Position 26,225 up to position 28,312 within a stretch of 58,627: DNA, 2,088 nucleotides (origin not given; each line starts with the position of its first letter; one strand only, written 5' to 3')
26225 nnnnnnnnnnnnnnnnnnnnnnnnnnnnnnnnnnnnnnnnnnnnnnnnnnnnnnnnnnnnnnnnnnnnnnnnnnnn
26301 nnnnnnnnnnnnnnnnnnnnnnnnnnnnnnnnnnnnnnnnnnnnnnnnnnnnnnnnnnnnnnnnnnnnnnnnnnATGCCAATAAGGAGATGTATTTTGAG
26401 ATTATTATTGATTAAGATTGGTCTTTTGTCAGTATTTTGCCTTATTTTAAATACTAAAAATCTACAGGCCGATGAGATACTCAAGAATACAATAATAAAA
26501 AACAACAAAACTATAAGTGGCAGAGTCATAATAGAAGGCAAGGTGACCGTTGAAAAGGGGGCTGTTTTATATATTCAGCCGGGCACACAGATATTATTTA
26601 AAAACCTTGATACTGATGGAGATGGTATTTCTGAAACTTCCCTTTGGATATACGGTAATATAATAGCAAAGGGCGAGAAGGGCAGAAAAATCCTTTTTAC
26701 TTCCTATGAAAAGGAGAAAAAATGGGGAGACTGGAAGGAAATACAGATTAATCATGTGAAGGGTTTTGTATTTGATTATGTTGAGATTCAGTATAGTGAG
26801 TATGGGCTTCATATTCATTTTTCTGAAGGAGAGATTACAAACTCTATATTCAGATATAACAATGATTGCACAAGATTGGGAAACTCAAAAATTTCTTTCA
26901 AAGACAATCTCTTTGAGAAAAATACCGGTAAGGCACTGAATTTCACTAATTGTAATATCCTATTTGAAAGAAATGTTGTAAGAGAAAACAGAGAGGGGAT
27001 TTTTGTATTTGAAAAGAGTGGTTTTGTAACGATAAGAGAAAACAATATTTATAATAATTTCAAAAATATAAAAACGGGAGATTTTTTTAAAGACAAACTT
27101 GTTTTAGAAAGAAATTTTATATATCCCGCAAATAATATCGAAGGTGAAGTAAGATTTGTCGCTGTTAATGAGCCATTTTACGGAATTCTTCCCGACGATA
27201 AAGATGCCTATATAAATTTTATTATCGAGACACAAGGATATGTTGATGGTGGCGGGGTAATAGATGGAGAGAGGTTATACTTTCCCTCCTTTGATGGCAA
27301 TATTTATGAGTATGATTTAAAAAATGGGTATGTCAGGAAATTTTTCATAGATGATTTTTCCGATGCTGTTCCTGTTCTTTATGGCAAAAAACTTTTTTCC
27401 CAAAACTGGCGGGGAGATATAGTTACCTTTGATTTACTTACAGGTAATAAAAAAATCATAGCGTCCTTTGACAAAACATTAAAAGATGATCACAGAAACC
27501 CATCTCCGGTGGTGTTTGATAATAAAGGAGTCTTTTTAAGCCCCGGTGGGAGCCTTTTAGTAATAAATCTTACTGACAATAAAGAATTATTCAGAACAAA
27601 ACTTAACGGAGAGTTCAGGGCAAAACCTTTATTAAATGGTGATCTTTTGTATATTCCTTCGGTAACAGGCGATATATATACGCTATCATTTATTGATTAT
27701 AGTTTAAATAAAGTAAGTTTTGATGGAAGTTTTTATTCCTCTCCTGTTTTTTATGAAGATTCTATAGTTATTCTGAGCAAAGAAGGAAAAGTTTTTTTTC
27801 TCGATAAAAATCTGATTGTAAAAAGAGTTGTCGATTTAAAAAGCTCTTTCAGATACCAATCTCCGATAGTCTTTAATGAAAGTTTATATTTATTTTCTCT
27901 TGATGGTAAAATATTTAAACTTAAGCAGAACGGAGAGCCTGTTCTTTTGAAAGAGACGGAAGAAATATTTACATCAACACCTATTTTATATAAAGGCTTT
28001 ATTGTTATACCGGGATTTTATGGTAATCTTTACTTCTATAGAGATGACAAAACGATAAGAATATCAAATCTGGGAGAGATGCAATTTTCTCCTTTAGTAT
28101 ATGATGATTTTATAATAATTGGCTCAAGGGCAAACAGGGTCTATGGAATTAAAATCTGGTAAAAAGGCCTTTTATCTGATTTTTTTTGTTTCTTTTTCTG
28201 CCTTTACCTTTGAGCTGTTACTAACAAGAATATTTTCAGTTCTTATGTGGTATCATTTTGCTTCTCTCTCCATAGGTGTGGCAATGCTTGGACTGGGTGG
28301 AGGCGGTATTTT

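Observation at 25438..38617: Eleven-gene translationally coupled operon of exported beta-sandwich and beta-helix paralogues, a membrane SpeE-like enzyme and a Tat/polyferredoxin module: candidate undescribed envelope system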

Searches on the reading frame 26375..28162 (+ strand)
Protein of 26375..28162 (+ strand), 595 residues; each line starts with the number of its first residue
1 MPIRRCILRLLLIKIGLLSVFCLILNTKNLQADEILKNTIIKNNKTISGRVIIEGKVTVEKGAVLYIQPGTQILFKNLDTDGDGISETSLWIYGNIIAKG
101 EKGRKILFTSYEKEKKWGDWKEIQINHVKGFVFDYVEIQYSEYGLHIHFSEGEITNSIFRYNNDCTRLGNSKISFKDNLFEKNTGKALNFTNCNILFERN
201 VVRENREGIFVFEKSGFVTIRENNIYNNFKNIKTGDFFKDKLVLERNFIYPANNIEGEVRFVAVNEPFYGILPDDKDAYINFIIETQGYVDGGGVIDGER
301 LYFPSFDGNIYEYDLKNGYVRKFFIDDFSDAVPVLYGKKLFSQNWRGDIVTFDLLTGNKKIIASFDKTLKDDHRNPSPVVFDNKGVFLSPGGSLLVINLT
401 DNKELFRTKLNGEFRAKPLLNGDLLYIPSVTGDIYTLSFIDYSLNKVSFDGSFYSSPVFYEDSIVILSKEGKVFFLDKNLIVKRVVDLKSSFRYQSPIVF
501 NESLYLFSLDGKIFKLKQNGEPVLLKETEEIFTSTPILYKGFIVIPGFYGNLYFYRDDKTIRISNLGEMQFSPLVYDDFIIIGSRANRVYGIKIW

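Call 4: search_protein_families(library=pfam, proteins=[window:26375-28162:+], max_evalue=0.01)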
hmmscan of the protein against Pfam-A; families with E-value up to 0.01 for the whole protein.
window:26375-28162:+ (595 aa): 4 families
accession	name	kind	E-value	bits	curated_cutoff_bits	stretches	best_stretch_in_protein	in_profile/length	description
PF13570.13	Beta-prop_ACSF4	-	6.3e-18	65.7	133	1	347-594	71-329/329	Beta-alanine-activating enzyme, beta-propeller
PF13229.12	Beta_helix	-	9e-11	42.1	25.9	1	123-230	26-139/158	Right handed beta helix region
PF13360.13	PQQ_2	-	4.4e-06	27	27.6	2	377-435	28-86/233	Outer membrane protein assembly factor BamB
PF05048.19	NosD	-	1.5e-05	25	23.6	1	120-231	38-150/212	Periplasmic copper-binding protein (NosD)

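Call 7: search_protein_families(library=ncbifam, proteins=[window:26375-28162:+], max_evalue=0.01)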
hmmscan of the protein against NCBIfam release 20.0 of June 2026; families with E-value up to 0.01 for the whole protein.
window:26375-28162:+ (595 aa): 4 families
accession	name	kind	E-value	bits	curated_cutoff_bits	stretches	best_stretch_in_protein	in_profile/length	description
TIGR03300.1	assembly_YfgL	equivalog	5.5e-11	41.8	285.2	1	327-438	55-161/377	outer membrane protein assembly factor BamB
NF008351.0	PRK11138.1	equivalog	6.5e-11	41.3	423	2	328-437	60-175/394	outer membrane protein assembly factor BamB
TIGR04247.1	NosD_copper_fam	subfamily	0.002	16.8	300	1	125-254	154-288/377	nitrous oxide reductase family maturation protein NosD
TIGR04275.1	beta_prop_Msarc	repeat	0.0079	15.9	85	0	332-356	13-40/40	beta-propeller repeat protein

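Call 49: search_solved_structures(query=window:26375-28162:+, max_evalue=0.1)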
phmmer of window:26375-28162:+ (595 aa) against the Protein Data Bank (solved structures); distinct sequences matched with E-value up to 0.1: 16.
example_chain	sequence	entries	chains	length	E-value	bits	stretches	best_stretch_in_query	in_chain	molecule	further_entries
7nri_B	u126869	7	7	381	0.012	17.1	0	498-595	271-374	Outer membrane protein assembly factor BamB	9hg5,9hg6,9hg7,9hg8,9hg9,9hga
4hdj_A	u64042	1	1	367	0.013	17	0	295-362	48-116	Outer membrane protein assembly factor BamB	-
6lyq_B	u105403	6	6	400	0.014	16.9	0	498-595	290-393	Outer membrane protein assembly factor BamB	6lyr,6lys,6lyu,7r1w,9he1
9pxg_B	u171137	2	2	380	0.016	16.7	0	295-362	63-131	Outer membrane protein assembly factor BamB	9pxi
2yh3_A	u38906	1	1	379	0.019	16.4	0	388-516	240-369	LIPOPROTEIN YFGL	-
5ayw_B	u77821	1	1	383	0.022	16.3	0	391-592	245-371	Outer membrane protein assembly factor BamB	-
8adg_B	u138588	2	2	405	0.026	16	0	419-592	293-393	Outer membrane protein assembly factor BamB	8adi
3q54_A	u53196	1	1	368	0.03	15.8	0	388-515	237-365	Outer membrane assembly lipoprotein YfgL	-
5ljo_B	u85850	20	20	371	0.03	15.8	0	388-515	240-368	Outer membrane protein assembly factor BamB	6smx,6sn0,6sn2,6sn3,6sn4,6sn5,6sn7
8spr_B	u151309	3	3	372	0.031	15.8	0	388-515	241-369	Outer membrane protein assembly factor BamB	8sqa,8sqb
28jl_B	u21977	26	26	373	0.031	15.7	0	388-515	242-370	Outer membrane protein assembly factor BamB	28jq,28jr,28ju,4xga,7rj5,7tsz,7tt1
3q7m_A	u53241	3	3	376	0.032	15.7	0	388-515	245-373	Lipoprotein yfgL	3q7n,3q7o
3prw_A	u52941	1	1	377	0.032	15.7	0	388-515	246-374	Lipoprotein yfgL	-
5d0o_B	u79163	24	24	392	0.037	15.5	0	388-515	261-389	Outer membrane protein assembly factor BamB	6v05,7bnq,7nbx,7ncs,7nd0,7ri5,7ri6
3p1l_A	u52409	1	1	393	0.038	15.4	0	388-515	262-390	Lipoprotein yfgL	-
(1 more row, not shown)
